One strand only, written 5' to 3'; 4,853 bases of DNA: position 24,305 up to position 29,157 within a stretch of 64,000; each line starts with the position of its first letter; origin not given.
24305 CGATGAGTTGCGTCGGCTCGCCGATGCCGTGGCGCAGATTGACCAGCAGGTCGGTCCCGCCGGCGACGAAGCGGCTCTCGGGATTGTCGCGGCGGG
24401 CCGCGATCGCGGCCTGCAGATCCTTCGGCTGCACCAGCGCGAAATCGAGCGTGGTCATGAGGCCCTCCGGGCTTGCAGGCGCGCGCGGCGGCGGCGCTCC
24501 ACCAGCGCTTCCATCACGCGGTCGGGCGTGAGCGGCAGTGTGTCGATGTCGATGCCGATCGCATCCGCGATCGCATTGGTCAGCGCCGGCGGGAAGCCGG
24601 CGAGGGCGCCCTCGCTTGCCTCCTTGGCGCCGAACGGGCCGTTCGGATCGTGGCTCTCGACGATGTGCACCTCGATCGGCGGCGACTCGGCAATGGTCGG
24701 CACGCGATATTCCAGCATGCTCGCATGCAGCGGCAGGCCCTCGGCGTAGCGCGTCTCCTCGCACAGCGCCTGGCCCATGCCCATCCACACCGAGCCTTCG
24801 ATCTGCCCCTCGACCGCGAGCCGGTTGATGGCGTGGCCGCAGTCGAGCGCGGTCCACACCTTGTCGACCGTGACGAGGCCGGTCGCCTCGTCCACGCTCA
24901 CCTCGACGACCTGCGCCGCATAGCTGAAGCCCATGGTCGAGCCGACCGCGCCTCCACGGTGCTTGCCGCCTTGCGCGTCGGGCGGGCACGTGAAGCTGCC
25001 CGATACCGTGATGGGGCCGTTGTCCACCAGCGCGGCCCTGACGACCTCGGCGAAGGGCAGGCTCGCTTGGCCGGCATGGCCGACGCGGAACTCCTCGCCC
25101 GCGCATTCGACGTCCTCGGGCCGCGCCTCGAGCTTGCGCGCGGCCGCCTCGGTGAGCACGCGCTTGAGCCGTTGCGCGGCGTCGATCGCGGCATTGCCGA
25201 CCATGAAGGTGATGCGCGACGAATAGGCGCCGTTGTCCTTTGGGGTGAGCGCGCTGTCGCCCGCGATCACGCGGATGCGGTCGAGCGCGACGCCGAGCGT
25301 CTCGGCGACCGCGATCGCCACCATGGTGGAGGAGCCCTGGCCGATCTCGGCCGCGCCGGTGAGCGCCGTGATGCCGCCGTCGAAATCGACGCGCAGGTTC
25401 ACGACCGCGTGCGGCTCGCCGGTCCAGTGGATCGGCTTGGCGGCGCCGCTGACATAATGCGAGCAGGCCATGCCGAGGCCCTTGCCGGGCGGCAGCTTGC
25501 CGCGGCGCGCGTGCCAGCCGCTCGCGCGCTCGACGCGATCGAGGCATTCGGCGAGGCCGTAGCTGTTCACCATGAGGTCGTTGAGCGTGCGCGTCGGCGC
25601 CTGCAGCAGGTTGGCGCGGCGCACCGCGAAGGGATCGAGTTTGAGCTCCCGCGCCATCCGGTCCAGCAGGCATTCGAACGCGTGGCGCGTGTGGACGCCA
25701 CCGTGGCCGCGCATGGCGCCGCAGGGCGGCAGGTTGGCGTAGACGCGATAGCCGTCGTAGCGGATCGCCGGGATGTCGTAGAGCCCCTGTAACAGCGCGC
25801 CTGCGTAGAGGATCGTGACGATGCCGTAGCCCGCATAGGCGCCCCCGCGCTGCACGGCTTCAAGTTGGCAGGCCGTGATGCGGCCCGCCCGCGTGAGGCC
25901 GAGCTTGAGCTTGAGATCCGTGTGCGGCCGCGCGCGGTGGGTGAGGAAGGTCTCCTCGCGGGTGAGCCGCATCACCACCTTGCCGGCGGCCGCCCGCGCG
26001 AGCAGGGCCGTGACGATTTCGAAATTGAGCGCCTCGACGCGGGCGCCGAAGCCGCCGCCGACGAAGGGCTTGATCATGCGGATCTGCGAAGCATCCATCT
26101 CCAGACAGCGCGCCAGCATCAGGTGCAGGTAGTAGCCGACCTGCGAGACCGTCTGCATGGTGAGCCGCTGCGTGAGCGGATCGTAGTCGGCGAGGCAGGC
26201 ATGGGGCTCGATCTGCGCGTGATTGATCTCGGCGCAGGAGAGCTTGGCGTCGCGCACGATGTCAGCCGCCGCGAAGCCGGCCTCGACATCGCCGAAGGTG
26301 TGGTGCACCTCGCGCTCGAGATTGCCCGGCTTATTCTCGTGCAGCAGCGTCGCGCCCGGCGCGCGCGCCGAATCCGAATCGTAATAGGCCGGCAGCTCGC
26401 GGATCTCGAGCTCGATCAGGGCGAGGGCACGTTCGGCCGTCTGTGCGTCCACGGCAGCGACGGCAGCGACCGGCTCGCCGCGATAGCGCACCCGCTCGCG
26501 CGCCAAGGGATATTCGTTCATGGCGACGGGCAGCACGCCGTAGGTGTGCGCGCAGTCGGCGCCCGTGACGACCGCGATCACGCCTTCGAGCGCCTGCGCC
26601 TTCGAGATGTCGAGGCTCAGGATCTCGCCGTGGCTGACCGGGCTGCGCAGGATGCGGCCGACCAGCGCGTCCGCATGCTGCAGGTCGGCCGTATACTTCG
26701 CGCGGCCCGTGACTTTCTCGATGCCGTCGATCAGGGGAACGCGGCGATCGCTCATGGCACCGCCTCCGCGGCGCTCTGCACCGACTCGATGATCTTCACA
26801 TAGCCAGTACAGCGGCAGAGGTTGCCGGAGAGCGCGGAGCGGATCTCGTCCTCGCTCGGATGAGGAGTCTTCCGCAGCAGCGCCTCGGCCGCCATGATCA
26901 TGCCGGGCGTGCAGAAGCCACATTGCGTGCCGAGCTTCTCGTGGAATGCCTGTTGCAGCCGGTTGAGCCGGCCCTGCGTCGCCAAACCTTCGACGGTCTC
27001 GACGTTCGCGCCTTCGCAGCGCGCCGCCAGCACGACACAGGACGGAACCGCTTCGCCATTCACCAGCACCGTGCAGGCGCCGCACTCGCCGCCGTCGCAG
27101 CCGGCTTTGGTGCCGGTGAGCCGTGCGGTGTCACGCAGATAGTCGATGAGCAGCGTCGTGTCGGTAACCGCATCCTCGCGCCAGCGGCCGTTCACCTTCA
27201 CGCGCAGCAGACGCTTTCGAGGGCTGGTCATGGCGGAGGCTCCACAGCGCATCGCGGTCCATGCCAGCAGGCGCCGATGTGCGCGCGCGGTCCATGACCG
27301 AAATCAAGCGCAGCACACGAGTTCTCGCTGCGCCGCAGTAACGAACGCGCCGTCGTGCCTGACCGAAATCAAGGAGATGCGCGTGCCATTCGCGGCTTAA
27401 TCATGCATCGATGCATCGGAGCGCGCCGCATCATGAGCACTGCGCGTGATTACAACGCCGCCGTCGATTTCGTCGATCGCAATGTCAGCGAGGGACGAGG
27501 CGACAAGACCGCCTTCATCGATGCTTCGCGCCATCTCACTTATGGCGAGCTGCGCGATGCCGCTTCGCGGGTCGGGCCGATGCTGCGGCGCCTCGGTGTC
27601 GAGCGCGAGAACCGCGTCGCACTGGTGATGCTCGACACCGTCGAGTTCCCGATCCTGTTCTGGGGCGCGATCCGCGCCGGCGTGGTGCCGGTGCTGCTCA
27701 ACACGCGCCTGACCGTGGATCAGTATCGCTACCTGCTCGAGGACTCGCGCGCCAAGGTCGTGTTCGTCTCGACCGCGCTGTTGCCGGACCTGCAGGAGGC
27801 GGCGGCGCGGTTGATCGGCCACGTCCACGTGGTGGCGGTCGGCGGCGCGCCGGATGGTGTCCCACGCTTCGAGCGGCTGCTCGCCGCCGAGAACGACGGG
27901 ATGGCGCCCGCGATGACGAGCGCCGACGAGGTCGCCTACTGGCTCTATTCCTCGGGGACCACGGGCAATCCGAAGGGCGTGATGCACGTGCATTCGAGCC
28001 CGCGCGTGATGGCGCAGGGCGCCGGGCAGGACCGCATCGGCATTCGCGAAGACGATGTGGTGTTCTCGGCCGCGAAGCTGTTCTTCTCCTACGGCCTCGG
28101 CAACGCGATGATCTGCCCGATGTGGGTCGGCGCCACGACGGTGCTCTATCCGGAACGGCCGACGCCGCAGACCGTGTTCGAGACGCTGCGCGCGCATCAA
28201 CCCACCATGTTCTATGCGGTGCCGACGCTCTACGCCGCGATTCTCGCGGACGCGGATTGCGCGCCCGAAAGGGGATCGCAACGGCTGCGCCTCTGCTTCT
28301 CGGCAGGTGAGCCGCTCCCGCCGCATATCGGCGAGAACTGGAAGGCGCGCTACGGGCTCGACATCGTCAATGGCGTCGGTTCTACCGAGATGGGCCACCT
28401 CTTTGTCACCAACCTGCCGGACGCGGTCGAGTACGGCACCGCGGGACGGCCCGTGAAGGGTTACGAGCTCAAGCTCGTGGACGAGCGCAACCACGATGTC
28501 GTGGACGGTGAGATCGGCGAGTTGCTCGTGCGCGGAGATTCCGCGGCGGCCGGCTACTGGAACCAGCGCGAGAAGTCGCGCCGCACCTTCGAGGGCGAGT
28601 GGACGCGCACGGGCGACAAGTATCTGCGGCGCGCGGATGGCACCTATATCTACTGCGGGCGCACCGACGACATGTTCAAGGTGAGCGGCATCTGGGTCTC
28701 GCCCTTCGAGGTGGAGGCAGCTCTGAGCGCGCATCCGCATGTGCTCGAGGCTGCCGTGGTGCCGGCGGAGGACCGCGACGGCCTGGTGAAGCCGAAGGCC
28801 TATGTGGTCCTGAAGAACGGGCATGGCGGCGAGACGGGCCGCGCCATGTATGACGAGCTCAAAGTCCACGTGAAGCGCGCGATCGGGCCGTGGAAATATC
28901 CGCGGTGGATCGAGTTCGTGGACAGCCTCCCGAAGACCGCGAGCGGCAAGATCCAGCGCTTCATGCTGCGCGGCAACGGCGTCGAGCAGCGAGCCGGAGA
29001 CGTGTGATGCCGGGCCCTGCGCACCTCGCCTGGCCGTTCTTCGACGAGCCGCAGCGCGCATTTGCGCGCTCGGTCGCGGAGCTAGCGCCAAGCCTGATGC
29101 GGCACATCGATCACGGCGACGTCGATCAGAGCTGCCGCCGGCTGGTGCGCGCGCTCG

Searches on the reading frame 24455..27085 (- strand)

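Call 54: search_protein_families(library=pfam, proteins=[window:24455-27085:-], max_evalue=0.00001)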
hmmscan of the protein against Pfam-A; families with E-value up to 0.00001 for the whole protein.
window:24455-27085:- (876 aa): 3 families
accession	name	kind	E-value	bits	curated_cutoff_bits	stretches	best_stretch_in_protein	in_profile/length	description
PF20256.3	MoCoBD_2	-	1.1e-72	245.4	27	1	521-802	5-283/283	Molybdopterin cofactor-binding domain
PF02738.23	MoCoBD_1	-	1.5e-69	234.2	27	1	248-493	1-244/244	Molybdopterin cofactor-binding domain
PF01315.27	Ald_Xan_dh_C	-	1.3e-29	103.2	31.3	1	126-232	1-110/110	Aldehyde oxidase and xanthine dehydrogenase, a/b hammerhead domain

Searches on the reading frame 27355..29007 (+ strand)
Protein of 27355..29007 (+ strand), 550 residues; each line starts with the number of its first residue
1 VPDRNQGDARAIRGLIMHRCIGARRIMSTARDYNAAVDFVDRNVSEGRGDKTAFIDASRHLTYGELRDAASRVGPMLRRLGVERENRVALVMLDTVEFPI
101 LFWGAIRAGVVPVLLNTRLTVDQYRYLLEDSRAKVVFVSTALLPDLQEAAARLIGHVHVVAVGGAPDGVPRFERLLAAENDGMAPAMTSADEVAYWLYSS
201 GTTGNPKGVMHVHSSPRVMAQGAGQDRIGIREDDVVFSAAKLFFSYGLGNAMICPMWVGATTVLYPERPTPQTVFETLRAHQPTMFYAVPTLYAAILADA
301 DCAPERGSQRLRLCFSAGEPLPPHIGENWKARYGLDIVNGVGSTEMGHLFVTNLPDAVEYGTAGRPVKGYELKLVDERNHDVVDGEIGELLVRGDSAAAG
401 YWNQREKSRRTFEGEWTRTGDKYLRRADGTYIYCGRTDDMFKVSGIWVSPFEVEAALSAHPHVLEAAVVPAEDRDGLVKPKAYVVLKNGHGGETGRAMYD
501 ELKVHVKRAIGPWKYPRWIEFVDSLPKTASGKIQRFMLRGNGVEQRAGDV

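Call 54: search_protein_families(library=pfam, proteins=[window:27355-29007:+], max_evalue=0.00001)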
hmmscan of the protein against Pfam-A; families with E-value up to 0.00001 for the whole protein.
window:27355-29007:+ (550 aa): 2 families
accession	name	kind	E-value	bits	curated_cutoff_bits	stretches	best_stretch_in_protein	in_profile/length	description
PF00501.34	AMP-binding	-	7.1e-86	288.8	29.9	1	46-402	6-384/384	AMP-binding enzyme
PF13193.12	AMP-binding_C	-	1.6e-19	71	24.5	1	452-532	1-76/76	AMP-binding enzyme C-terminal domain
